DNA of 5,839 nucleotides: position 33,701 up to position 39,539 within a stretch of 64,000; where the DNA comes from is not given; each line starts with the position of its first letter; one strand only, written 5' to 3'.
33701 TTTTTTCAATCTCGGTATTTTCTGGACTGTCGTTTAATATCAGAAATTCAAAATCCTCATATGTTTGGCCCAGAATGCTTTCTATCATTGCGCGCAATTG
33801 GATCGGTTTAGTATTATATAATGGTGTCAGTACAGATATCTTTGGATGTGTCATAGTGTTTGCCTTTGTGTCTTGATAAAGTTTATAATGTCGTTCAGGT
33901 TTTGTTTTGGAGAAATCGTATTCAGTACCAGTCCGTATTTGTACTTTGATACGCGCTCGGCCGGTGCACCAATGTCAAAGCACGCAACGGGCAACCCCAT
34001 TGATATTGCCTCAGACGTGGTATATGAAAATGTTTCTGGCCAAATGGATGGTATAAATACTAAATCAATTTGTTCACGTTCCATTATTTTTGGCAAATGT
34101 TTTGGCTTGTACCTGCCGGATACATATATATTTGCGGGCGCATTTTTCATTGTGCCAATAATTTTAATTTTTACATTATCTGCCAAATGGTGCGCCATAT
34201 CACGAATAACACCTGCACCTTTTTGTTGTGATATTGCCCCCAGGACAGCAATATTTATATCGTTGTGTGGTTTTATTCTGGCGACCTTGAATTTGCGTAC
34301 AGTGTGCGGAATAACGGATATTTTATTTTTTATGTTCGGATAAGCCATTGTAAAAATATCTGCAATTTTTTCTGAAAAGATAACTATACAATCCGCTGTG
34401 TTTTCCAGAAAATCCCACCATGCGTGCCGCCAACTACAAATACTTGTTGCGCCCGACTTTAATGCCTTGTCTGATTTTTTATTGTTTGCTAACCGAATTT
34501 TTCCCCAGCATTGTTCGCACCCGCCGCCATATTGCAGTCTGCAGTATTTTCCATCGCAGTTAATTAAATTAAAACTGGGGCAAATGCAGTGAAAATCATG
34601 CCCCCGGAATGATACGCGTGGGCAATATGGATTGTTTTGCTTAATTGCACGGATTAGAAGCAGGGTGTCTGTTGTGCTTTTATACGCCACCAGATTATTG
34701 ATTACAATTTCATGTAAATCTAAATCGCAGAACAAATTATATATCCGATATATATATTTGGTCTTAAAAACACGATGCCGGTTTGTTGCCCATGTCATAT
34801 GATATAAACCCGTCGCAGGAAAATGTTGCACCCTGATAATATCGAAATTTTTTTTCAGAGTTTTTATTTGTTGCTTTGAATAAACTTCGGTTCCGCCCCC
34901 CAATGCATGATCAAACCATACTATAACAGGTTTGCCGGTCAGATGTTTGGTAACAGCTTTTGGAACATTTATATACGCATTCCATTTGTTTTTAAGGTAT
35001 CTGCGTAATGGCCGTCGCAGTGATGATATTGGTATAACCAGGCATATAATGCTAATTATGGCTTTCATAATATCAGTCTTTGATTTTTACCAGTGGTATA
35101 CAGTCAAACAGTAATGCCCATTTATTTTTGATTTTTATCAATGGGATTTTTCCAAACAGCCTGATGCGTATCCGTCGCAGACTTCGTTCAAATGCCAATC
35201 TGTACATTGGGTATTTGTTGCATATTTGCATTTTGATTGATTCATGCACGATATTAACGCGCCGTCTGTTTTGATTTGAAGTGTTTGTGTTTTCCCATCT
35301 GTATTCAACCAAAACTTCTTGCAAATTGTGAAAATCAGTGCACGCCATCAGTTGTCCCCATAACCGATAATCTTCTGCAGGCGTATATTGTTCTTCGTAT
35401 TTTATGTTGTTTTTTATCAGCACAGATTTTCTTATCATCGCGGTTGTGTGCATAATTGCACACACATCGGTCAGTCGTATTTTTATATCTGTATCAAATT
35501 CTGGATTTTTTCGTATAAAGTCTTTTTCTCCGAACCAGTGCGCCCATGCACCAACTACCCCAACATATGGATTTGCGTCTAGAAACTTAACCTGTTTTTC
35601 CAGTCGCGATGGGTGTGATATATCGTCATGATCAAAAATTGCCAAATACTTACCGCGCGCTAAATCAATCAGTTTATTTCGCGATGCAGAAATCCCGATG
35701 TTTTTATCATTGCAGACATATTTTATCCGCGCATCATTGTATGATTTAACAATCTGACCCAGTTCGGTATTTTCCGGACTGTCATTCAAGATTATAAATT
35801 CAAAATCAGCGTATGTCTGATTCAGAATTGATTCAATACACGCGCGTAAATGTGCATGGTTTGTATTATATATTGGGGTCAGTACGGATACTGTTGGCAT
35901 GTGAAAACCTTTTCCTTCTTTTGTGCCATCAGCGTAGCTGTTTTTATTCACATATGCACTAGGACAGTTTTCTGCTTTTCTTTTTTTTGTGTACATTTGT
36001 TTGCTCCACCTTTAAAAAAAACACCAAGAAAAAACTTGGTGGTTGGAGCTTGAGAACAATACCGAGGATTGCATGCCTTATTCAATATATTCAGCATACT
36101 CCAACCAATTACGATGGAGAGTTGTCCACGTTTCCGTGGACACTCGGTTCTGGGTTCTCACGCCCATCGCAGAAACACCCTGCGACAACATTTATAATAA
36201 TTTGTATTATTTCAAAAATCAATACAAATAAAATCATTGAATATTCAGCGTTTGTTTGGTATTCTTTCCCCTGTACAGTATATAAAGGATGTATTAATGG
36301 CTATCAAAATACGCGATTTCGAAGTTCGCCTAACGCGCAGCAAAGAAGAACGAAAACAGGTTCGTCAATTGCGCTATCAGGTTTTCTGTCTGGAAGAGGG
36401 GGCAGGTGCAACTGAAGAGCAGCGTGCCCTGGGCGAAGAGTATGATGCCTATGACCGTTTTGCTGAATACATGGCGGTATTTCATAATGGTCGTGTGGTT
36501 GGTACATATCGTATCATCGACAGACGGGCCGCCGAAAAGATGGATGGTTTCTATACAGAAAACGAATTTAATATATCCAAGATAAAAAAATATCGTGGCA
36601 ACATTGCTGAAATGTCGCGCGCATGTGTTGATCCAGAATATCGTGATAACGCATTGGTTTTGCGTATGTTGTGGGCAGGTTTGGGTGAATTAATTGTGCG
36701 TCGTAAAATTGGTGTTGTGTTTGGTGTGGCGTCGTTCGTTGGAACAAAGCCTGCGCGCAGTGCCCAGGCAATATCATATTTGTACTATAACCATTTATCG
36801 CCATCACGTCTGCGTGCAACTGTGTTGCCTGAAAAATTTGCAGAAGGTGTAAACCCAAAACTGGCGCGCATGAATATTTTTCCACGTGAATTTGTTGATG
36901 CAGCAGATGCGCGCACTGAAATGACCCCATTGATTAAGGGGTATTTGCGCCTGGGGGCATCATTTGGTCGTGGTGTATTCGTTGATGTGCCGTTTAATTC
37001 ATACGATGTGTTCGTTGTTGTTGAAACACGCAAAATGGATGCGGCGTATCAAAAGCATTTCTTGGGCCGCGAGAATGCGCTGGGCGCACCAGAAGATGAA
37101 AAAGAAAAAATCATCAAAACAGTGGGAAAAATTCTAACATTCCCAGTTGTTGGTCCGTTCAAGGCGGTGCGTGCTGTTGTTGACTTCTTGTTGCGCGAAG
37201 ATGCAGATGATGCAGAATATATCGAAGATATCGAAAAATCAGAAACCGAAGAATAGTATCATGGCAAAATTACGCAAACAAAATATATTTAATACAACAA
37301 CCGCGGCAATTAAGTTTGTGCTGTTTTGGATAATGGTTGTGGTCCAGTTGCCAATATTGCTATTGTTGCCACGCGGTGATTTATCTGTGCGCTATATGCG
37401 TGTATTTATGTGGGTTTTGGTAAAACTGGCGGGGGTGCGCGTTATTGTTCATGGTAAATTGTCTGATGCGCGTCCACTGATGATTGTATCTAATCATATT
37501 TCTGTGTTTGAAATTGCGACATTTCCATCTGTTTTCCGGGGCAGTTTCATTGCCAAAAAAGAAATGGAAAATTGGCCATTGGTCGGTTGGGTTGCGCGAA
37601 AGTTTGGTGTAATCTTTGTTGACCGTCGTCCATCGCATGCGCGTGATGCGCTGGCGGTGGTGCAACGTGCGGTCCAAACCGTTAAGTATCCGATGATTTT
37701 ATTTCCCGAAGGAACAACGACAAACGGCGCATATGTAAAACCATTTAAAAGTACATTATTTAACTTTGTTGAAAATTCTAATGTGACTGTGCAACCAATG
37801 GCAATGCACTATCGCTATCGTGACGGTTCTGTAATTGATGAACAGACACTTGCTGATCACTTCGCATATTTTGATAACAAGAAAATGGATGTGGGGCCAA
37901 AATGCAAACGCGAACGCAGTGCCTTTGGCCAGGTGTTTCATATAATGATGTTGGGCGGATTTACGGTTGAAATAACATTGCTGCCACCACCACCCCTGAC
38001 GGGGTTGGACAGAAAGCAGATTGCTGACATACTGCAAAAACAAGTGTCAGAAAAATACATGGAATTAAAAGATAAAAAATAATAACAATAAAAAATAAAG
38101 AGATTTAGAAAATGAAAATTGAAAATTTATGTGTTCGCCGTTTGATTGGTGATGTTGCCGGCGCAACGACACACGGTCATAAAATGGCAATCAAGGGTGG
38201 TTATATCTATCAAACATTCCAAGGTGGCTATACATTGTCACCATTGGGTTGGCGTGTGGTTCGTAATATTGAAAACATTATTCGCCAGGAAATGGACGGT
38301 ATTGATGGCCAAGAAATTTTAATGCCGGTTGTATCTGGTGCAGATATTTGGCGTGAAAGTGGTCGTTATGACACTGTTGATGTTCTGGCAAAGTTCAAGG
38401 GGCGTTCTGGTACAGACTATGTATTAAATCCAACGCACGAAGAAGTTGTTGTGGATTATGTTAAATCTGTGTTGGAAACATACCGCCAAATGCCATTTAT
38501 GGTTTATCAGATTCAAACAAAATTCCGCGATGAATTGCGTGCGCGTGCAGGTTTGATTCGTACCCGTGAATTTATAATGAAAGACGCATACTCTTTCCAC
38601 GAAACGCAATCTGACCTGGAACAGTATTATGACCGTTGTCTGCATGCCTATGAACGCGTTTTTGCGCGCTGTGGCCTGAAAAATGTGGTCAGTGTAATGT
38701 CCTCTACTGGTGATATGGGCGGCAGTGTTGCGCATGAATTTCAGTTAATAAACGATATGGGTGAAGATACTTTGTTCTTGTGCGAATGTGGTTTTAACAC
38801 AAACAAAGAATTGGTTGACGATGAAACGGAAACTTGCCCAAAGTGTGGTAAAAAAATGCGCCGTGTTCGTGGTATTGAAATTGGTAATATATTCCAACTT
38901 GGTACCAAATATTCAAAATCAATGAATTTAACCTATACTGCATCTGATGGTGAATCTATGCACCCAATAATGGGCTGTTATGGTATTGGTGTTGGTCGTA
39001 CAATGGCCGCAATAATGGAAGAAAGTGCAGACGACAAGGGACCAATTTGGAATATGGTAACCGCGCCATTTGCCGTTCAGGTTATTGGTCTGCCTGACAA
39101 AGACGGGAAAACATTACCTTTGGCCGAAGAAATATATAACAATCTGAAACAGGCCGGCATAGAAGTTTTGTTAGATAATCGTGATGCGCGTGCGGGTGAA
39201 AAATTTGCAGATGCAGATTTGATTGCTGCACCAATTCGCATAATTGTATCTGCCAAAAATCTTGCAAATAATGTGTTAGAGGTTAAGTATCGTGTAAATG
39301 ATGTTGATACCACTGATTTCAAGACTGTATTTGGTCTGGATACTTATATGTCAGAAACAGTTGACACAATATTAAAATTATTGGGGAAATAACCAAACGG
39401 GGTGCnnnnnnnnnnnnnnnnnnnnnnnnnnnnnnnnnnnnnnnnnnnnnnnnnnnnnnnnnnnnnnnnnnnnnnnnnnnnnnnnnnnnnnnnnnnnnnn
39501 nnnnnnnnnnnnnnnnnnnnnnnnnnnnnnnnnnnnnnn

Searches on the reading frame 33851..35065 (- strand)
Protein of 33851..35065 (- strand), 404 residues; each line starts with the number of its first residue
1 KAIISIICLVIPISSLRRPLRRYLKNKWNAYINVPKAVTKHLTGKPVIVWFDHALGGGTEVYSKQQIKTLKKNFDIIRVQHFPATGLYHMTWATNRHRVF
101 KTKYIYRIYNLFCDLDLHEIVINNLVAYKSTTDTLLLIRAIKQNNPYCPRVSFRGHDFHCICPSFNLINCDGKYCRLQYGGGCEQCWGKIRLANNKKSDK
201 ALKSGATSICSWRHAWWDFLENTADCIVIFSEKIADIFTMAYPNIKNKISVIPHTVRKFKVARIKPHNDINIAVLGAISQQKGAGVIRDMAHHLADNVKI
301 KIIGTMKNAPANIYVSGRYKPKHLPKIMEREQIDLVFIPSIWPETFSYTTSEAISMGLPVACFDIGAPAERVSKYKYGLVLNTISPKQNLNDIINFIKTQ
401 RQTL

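Call 39: search_protein_families(library=pfam, proteins=[window:33851-35065:-], max_evalue=0.0001)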
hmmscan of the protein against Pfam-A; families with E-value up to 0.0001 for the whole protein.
window:33851-35065:- (404 aa): 2 families
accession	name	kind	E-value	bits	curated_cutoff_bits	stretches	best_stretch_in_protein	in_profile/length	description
PF00534.26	Glycos_transf_1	-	6.7e-10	39.2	26.4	1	264-399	10-158/172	Glycosyl transferases group 1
PF13692.12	Glyco_trans_1_4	-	1e-06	29.5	27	1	272-394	4-137/142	Glycosyl transferases group 1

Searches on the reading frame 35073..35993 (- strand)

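Call 39: search_protein_families(library=pfam, proteins=[window:35073-35993:-], max_evalue=0.0001)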
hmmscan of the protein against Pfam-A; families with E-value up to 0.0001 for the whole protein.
window:35073-35993:- (306 aa): 3 families
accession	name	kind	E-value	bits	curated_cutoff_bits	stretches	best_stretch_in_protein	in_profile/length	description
PF00535.33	Glycos_transf_2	-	3.3e-31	108.9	23.3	1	36-192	1-164/168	Glycosyl transferase family 2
PF13641.12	Glyco_tranf_2_3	-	3e-11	44.2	27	1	33-153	1-125/230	Glycosyltransferase like family 2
PF10111.15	Glyco_tranf_2_2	-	6.2e-09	36.2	27.3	1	36-240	1-224/276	Glycosyltransferase like family 2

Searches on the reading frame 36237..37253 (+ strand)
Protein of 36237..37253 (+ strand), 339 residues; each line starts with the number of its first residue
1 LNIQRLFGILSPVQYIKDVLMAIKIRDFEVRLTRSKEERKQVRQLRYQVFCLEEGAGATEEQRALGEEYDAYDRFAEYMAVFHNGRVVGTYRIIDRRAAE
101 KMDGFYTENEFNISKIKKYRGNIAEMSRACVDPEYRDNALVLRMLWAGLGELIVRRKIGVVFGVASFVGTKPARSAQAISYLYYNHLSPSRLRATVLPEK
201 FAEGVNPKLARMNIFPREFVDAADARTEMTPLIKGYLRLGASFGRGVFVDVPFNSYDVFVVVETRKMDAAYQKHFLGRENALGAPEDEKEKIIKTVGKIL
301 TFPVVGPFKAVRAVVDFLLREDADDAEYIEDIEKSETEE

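Call 39: search_protein_families(library=pfam, proteins=[window:36237-37253:+], max_evalue=0.0001)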
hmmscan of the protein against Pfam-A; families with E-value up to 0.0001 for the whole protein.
window:36237-37253:+ (339 aa): 3 families
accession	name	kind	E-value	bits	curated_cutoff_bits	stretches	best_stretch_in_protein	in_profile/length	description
PF13444.12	Acetyltransf_5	-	1e-25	90.8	22.4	1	45-145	1-101/102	Acetyltransferase (GNAT) domain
PF21926.2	FeeM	-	7e-06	26.3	27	1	42-145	2-101/158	N-acyl amino acid synthase FeeM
PF00765.23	Autoind_synth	-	3.7e-05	23.8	24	1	34-134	5-102/183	Autoinducer synthase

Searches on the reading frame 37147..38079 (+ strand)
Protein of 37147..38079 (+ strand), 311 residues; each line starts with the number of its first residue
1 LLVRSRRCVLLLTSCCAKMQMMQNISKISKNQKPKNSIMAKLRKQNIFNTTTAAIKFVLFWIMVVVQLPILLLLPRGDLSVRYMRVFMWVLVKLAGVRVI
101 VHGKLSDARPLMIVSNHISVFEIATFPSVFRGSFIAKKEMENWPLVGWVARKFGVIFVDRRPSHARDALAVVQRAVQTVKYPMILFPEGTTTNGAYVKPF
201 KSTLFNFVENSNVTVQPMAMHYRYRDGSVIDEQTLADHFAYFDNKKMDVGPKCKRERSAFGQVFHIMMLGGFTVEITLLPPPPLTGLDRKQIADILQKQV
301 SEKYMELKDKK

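Call 39: search_protein_families(library=pfam, proteins=[window:37147-38079:+], max_evalue=0.0001)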
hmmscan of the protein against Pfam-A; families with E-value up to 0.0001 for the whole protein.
window:37147-38079:+ (311 aa): 1 family
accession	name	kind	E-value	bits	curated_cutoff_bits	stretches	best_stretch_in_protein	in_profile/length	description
PF01553.26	Acyltransferase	-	2.5e-21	76.3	23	1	99-220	2-131/132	Acyltransferase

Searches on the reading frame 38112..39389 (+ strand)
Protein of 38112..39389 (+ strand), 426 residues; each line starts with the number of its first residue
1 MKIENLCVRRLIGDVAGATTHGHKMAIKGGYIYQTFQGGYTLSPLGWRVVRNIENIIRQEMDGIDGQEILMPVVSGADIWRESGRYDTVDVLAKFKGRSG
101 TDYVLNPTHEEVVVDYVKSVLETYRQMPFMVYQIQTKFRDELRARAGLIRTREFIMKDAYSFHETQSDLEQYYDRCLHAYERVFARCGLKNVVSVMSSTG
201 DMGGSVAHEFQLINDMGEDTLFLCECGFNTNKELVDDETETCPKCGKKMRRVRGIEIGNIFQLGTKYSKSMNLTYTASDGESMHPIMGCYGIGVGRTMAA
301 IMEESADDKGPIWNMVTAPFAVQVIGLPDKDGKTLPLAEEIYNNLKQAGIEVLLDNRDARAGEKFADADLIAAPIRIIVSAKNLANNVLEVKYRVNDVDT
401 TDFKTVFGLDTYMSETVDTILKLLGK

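Call 39: search_protein_families(library=pfam, proteins=[window:38112-39389:+], max_evalue=0.0001)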
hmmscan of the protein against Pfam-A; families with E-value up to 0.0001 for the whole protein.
window:38112-39389:+ (426 aa): 2 families
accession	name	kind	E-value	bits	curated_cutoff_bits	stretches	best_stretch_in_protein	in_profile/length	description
PF00587.30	tRNA-synt_2b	-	5.6e-33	114.9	29.3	1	95-304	3-178/179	tRNA synthetase class II core domain (G, H, P, S and T)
PF03129.25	HGTP_anticodon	-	2.5e-14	53.7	21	1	322-397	2-77/94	Anticodon binding domain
